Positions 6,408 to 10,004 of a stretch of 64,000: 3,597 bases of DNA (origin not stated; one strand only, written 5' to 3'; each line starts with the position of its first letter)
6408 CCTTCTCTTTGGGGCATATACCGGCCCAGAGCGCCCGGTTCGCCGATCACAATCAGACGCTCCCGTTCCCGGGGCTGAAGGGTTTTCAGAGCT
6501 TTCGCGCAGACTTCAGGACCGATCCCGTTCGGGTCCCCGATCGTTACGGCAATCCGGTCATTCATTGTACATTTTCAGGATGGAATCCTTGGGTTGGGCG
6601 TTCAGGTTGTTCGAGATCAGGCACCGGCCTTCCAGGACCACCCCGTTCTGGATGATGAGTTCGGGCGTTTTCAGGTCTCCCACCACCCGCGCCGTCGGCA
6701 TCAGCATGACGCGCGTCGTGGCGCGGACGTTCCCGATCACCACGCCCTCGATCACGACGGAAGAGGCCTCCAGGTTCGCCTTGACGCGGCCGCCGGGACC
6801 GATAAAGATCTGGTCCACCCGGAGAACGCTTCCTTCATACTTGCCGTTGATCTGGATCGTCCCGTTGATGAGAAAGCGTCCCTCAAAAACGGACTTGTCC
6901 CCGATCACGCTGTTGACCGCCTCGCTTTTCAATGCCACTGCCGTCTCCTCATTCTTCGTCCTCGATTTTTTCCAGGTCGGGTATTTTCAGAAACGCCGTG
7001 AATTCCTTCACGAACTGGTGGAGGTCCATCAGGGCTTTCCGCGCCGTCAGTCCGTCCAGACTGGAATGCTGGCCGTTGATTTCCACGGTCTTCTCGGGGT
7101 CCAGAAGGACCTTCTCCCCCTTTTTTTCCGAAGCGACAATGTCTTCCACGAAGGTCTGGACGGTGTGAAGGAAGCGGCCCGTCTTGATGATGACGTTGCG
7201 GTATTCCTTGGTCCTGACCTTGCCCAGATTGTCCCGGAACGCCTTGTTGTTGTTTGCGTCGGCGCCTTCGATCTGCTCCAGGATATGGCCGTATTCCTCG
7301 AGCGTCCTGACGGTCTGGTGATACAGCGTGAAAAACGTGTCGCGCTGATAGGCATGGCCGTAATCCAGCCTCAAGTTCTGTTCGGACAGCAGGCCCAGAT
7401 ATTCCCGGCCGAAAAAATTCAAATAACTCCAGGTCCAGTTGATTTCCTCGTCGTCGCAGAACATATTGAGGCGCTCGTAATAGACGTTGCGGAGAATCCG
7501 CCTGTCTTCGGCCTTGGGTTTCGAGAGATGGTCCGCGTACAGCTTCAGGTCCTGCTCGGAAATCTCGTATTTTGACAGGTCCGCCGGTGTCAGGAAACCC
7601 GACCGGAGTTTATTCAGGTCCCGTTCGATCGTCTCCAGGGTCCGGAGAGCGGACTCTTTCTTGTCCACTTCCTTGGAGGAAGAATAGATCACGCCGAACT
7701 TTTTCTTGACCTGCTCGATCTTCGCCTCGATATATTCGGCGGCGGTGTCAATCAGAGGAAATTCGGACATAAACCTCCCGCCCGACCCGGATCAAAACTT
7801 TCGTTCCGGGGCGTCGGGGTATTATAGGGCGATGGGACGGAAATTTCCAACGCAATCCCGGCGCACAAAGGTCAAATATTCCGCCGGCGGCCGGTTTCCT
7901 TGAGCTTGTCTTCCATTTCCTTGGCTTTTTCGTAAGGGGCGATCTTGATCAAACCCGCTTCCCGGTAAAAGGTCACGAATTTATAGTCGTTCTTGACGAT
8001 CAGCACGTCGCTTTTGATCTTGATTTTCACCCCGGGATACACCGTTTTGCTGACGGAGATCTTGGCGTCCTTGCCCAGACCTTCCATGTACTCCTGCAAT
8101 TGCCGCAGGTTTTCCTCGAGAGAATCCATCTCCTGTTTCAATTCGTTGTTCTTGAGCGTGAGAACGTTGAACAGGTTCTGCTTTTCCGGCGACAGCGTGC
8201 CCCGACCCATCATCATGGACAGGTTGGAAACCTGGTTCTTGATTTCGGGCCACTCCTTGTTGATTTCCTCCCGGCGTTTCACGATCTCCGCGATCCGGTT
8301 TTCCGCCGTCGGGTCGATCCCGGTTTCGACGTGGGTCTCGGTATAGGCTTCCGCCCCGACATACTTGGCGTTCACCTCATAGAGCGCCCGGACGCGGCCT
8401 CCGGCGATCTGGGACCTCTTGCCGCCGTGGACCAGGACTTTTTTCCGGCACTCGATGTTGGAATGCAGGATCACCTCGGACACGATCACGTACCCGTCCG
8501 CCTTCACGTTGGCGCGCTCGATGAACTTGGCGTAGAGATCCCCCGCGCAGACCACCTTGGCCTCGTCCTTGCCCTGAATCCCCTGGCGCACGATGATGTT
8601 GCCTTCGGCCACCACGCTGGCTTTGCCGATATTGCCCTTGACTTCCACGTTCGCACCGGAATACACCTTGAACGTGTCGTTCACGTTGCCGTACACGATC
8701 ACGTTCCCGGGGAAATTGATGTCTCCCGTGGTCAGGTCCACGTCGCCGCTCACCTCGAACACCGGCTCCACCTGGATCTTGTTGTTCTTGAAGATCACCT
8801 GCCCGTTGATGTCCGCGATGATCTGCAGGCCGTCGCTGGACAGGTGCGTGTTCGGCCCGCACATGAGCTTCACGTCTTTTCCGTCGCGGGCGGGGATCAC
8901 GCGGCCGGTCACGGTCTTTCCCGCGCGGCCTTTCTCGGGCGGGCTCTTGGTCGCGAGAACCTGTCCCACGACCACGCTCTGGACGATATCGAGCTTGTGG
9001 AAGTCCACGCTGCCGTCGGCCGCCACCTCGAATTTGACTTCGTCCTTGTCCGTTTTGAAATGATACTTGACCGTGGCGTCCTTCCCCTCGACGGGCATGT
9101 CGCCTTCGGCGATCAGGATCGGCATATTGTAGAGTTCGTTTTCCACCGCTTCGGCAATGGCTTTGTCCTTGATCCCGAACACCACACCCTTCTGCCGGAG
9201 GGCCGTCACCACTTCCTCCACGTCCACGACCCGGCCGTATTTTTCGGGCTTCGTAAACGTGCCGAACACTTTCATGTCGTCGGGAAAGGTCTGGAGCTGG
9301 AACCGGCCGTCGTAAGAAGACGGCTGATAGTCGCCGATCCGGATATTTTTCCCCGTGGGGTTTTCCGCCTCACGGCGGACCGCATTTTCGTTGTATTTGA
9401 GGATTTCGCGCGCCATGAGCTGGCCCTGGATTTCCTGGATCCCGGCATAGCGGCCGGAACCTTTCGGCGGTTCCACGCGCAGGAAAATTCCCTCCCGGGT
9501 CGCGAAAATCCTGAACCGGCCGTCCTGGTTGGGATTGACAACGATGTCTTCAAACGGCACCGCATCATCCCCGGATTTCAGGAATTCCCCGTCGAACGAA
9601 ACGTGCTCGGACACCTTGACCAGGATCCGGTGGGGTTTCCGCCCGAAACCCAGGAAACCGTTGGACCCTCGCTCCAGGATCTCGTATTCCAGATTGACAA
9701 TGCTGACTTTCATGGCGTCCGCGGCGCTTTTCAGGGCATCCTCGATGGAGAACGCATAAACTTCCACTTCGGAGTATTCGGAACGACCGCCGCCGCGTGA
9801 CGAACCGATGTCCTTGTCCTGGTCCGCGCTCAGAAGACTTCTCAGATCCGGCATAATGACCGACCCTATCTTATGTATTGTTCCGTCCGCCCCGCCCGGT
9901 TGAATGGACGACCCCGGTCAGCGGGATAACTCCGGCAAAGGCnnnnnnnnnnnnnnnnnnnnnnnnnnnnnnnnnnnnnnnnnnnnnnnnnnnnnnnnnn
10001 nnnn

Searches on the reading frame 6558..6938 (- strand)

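Call 3: search_protein_families(library=pfam, proteins=[window:6558-6938:-], max_evalue=1)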
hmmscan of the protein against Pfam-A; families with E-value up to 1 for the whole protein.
window:6558-6938:- (126 aa): 3 families
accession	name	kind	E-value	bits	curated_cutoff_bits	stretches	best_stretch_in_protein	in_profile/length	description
PF04519.19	Bactofilin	-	1e-24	87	27.9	1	10-106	1-97/98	Polymer-forming cytoskeletal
PF25084.1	LbH_EIF2B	-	0.029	14.8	54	1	43-110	21-89/105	EIF2B subunit epsilon LbH domain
PF00132.30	Hexapep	-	0.41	10.9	27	0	56-70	10-24/36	Bacterial transferase hexapeptide (six repeats)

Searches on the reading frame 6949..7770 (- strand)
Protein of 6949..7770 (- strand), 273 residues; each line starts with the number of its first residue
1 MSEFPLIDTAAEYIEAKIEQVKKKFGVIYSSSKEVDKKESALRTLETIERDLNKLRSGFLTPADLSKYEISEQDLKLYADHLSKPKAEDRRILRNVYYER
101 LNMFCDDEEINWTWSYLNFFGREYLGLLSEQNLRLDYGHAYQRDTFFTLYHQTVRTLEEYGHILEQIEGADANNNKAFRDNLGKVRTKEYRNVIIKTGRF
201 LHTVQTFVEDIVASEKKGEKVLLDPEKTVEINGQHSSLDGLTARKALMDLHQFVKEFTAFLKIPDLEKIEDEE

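Call 3: search_protein_families(library=pfam, proteins=[window:6949-7770:-], max_evalue=1)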
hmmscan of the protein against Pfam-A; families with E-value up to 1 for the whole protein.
window:6949-7770:- (273 aa): 2 families
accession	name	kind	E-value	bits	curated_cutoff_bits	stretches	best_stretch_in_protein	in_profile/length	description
PF05119.17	Terminase_4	-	0.011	16.6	24.7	1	7-73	30-96/98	Phage terminase, small subunit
PF02541.22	Ppx-GppA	-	0.031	14.1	27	1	9-104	164-247/285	Ppx/GppA phosphatase family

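Call 4: search_protein_families(library=ncbifam, proteins=[window:6949-7770:-], max_evalue=1)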
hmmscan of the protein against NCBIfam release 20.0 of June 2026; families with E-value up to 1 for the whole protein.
window:6949-7770:- (273 aa): 0 families

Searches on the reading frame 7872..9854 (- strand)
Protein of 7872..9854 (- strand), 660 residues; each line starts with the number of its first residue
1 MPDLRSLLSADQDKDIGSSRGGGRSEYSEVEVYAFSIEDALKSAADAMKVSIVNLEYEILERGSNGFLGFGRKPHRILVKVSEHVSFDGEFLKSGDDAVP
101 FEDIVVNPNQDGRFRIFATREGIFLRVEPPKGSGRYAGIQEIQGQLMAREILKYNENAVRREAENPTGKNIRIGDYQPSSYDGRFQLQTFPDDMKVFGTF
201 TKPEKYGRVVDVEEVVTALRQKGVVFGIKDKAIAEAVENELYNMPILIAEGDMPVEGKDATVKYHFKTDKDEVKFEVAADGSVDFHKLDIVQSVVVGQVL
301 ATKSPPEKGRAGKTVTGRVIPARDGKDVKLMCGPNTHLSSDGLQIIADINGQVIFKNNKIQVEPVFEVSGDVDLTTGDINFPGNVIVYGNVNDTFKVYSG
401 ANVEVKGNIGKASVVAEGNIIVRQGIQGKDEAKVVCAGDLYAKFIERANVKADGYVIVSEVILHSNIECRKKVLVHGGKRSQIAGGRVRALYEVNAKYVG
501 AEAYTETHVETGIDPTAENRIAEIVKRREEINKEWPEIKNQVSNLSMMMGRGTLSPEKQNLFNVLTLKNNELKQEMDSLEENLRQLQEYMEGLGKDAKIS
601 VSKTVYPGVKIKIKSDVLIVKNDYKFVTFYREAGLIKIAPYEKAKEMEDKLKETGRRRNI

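Call 3: search_protein_families(library=pfam, proteins=[window:7872-9854:-], max_evalue=1)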
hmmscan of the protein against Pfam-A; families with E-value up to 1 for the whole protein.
window:7872-9854:- (660 aa): 11 families
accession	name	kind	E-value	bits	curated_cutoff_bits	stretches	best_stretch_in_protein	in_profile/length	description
PF03961.19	FapA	-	2.8e-74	250.6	31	1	364-636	1-272/272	Flagellar Assembly Protein A beta solenoid domain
PF20250.3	FapA_N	-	4.3e-49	166.7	27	1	186-358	2-178/178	Flagellar Assembly Protein A N-terminal region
PF14804.11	Jag_N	-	2.3e-13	50.8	25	1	36-81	5-50/50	Jag N-terminus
PF02996.22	Prefoldin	-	0.00031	21.1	23.2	1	570-619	13-63/120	Prefoldin subunit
PF21664.2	TBPIP_C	-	0.022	15.2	27.2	1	196-241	42-87/115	TBP-interacting protein, C-terminal domain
PF16857.10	RNA_pol_inhib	-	0.075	13.4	27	0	23-44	9-30/47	RNA polymerase inhibitor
PF14171.11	SpoIISA_toxin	-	0.15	12.2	27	0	26-58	131-165/243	Toxin SpoIISA, type II toxin-antitoxin system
PF08286.16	Spc24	-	0.18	12.5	25.3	1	563-624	14-84/109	Spc24 subunit of Ndc80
PF10224.14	DUF2205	-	0.19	12.3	26.7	1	565-600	35-70/75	Short coiled-coil protein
PF03775.22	MinC_C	-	0.2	12.1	33.2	1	379-445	12-68/102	Septum formation inhibitor MinC, C-terminal domain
PF13863.11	DUF4200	-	0.36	11.6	29.7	0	557-591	77-111/119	Domain of unknown function (DUF4200)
